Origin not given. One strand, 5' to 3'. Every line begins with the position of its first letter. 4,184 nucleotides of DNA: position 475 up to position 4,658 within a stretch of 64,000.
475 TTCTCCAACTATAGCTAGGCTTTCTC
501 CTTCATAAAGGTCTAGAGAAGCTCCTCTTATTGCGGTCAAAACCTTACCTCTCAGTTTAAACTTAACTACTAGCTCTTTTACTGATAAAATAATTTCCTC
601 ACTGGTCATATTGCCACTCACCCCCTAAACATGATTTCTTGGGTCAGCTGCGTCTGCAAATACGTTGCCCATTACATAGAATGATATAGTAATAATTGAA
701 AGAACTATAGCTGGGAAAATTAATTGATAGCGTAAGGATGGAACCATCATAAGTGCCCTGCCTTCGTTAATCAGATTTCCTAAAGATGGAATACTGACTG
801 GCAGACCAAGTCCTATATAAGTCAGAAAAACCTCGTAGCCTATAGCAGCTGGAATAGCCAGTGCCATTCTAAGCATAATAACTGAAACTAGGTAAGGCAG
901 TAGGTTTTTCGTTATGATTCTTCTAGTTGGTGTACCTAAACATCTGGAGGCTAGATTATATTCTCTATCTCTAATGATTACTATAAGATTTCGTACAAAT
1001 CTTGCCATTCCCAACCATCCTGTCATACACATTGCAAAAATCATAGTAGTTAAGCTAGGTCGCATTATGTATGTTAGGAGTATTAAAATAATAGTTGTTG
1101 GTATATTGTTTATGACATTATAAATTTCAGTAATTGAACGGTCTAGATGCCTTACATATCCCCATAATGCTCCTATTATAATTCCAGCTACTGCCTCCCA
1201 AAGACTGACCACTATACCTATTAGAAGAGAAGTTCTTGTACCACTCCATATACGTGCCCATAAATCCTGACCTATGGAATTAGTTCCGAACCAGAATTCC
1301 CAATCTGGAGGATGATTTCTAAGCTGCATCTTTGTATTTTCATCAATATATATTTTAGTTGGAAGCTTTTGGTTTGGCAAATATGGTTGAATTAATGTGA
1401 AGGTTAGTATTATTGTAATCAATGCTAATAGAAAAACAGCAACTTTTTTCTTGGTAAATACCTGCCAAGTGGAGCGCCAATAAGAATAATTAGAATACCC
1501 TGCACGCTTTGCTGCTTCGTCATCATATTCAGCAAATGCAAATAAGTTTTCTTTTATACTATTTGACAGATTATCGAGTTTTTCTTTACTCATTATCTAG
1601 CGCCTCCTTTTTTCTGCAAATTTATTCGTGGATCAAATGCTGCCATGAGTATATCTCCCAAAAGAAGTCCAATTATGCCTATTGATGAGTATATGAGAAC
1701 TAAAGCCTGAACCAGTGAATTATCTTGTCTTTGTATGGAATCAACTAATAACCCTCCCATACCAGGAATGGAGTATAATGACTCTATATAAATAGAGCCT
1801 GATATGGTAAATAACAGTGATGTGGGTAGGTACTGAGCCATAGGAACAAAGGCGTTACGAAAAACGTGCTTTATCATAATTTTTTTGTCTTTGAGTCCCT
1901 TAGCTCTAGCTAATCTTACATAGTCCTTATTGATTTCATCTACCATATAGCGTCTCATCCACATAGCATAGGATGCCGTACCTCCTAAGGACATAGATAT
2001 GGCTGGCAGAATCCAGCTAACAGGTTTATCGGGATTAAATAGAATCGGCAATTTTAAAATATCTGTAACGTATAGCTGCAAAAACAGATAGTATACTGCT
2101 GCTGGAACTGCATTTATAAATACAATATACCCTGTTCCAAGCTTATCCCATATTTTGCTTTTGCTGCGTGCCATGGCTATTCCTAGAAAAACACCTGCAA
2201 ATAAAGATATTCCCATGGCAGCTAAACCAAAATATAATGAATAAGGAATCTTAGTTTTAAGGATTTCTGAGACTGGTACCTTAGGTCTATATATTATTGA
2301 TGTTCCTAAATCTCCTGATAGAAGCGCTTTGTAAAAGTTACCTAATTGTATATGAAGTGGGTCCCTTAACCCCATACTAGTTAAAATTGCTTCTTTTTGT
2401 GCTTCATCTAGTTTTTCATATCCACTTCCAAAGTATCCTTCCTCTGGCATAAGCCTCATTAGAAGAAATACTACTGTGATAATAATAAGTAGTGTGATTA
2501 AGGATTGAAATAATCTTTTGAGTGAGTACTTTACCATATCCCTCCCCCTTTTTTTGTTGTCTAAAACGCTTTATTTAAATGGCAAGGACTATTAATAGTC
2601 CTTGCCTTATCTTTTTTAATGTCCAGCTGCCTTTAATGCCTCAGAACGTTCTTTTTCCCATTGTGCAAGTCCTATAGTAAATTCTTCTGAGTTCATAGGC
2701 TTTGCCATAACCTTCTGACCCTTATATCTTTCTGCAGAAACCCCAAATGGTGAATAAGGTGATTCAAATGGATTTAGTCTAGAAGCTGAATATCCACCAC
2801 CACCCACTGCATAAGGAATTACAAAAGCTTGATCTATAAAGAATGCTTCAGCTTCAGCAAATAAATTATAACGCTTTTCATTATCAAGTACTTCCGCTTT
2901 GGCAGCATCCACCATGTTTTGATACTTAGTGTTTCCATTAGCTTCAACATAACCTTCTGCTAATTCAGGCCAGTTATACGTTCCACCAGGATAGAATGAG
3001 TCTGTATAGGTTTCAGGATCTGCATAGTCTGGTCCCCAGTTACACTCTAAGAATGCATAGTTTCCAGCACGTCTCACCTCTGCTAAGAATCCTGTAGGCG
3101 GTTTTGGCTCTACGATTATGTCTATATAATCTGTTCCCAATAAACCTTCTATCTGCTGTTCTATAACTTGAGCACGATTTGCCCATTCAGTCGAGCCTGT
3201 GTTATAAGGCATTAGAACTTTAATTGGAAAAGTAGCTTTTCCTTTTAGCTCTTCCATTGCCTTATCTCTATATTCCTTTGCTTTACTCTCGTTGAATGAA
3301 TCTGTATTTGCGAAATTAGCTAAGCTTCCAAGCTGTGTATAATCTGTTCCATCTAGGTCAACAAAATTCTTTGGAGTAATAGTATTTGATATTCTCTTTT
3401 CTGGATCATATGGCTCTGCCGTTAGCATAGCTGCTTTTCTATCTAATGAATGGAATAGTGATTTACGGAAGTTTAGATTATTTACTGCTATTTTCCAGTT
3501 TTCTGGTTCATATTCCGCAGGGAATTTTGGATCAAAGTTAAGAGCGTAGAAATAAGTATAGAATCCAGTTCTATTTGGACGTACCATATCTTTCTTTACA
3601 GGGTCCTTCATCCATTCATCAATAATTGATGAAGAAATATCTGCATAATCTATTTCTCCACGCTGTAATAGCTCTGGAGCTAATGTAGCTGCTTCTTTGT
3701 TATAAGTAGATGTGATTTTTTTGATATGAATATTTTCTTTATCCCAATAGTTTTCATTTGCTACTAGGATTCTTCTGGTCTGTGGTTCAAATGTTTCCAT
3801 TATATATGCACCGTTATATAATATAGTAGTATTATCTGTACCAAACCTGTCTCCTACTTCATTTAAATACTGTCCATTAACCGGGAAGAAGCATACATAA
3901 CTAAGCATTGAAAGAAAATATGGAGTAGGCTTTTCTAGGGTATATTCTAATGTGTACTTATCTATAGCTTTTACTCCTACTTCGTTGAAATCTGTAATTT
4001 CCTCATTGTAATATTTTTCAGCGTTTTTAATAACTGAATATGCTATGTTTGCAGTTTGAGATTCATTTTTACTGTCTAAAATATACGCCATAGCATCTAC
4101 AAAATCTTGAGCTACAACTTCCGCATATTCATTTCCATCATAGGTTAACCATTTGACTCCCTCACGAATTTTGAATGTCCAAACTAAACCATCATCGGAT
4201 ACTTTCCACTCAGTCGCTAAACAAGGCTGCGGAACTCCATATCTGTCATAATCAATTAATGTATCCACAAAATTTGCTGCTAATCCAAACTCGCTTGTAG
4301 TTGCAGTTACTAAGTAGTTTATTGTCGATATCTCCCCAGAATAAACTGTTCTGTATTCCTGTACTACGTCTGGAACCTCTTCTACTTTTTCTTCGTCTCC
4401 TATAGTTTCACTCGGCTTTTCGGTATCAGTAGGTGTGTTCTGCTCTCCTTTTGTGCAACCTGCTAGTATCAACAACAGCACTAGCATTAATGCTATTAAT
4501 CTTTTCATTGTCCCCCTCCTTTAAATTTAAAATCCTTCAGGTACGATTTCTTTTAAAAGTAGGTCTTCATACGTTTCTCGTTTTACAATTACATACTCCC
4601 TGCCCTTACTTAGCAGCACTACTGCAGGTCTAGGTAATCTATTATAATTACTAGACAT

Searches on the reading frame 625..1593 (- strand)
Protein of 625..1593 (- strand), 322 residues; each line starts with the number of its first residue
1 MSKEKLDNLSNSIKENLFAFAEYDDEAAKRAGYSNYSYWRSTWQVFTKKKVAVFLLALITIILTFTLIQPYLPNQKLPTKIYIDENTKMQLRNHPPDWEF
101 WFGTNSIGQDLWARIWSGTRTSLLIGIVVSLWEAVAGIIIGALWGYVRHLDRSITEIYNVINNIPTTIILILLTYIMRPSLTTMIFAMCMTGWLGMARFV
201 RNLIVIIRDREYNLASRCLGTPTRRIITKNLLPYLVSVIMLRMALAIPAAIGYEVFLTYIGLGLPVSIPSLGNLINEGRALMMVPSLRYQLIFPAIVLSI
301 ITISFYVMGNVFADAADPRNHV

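Call 28: search_protein_families(library=ncbifam, proteins=[window:625-1593:-], max_evalue=1e-8)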
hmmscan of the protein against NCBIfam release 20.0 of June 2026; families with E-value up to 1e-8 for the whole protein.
window:625-1593:- (322 aa): 14 families
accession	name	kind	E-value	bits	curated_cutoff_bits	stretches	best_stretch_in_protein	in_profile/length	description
NF043080.1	MMSYN1_0166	equivalog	1e-102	343.2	370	1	13-322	1-307/307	oligopeptide ABC transporter permease OppC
NF045475.1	Opp3C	equivalog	1.1e-70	238.3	450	1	97-319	105-326/328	oligopeptide ABC transporter permease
NF045476.1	Opp4C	equivalog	2.5e-54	184.4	350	1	37-319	1-278/278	oligopeptide ABC transporter permease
NF045474.1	Opp2C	equivalog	1.2e-40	139.6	300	1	87-316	7-235/236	nickel transporter permease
NF011935.0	PRK15406.1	equivalog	1.7e-39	136.3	433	1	34-320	21-301/302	oligopeptide ABC transporter permease OppC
TIGR02790.1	nickel_nikC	equivalog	2.1e-35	122.6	358.45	1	57-315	6-256/258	nickel ABC transporter permease subunit NikC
NF011662.0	PRK15082.1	equivalog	3.6e-35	121.8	484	1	37-319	24-299/303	glutathione ABC transporter permease GsiD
NF045473.1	Opp1C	equivalog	2e-33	116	350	1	47-319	2-266/267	nickel/cobalt ABC transporter permease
NF007738.0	PRK10417.1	equivalog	1.1e-32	113.7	335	1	52-319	14-270/277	nickel ABC transporter permease subunit NikC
NF008160.0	PRK10913.1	equivalog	7.4e-30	104.4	483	1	39-319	19-297/300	dipeptide ABC transporter permease DppC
NF011596.0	PRK15021.1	subfamily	6.6e-29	101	439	1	93-320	114-339/341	microcin C ABC transporter permease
NF007376.0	PRK09881.1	equivalog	1.3e-28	99.9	434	1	35-320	17-293/298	D,D-dipeptide ABC transporter permease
NF047573.1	opine_perm_CntC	exception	6.5e-24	84.7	440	1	44-319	3-270/271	staphylopine uptake ABC transporter permease subunit CntC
NF011691.0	PRK15111.1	equivalog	3.9e-20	72.6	379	1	37-305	14-282/296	putrescine export ABC transporter permease SapC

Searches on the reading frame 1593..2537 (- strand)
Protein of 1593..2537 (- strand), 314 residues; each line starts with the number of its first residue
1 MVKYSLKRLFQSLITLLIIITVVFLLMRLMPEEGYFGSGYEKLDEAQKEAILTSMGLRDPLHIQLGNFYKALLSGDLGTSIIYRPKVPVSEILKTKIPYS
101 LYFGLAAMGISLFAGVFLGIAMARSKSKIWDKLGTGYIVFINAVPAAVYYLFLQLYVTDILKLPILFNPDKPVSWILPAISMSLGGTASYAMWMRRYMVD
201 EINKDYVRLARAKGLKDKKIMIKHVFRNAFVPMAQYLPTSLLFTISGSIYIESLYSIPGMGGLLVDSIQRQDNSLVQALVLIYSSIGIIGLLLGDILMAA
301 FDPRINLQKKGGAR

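Call 28: search_protein_families(library=ncbifam, proteins=[window:1593-2537:-], max_evalue=1e-8)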
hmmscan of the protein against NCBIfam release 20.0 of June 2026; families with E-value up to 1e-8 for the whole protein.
window:1593-2537:- (314 aa): 12 families
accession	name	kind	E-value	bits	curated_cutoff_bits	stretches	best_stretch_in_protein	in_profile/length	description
NF045471.1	Opp3B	equivalog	7.5e-64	216.1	480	1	1-308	1-305/308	oligopeptide ABC transporter permease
NF043081.1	MMSYN1_0165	equivalog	8.3e-64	216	350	1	85-309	163-388/388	oligopeptide ABC transporter permease OppB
NF045472.1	Opp4B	equivalog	2e-59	201.5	450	1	1-305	1-318/319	oligopeptide ABC transporter permease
NF045470.1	Opp2B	equivalog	2.7e-54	184.4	350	1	8-305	1-299/300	nickel ABC transporter permease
NF011661.0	PRK15081.1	equivalog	3.3e-48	164.7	463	1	1-306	1-304/306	glutathione ABC transporter permease GsiC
NF045469.1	Opp1B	equivalog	1.5e-43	149.5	380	1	1-305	1-306/307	nickel/cobalt ABC transporter permease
NF007008.0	PRK09471.1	equivalog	2.6e-43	148.6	388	1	1-306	1-305/306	oligopeptide ABC transporter permease OppB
TIGR02789.1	nickel_nikB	equivalog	1.7e-39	136.1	447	1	1-307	1-308/314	nickel ABC transporter permease subunit NikB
NF007677.0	PRK10352.1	equivalog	3e-34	118.5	433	1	1-310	1-311/314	nickel ABC transporter permease subunit NikB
NF008161.0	PRK10914.1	equivalog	4.6e-31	108.2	590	1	175-308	205-338/339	dipeptide ABC transporter permease DppB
NF011712.0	PRK15133.1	subfamily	2.5e-28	99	445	1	176-309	229-363/364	microcin C ABC transporter permease YejB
NF011690.0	PRK15110.1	equivalog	3.1e-19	69.6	432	1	176-303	184-311/321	putrescine export ABC transporter permease SapB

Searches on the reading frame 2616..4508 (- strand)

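Call 28: search_protein_families(library=ncbifam, proteins=[window:2616-4508:-], max_evalue=1e-8)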
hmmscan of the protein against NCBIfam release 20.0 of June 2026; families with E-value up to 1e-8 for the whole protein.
window:2616-4508:- (630 aa): 7 families
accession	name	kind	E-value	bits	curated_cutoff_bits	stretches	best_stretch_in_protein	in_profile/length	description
NF043077.1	MMSYN1_0169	equivalog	3.1e-50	171.5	650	2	50-166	38-157/896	oligopeptide ABC transporter substrate-binding protein OppA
NF011684.0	PRK15104.1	equivalog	7.4e-27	94.2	947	1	73-565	62-507/543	oligopeptide ABC transporter substrate-binding protein OppA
NF007287.0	PRK09755.1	equivalog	4.9e-24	85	1098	1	79-565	62-499/535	ABC transporter substrate-binding protein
NF045467.1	Opp4A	equivalog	2.7e-18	65.5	650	1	15-379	1-350/556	oligopeptide ABC transporter substrate-binding protein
NF047575.1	opine_bind_CntA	exception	3.6e-17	62.1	800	1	4-569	8-505/535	staphylopine-dependent metal ABC transporter substrate-binding lipoprotein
TIGR02294.1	nickel_nikA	equivalog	3.5e-13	48.9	393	1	82-509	37-418/501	nickel ABC transporter substrate-binding protein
NF011689.0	PRK15109.1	equivalog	1.4e-09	37.2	560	1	53-362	35-342/547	ABC transporter substrate-binding protein SapA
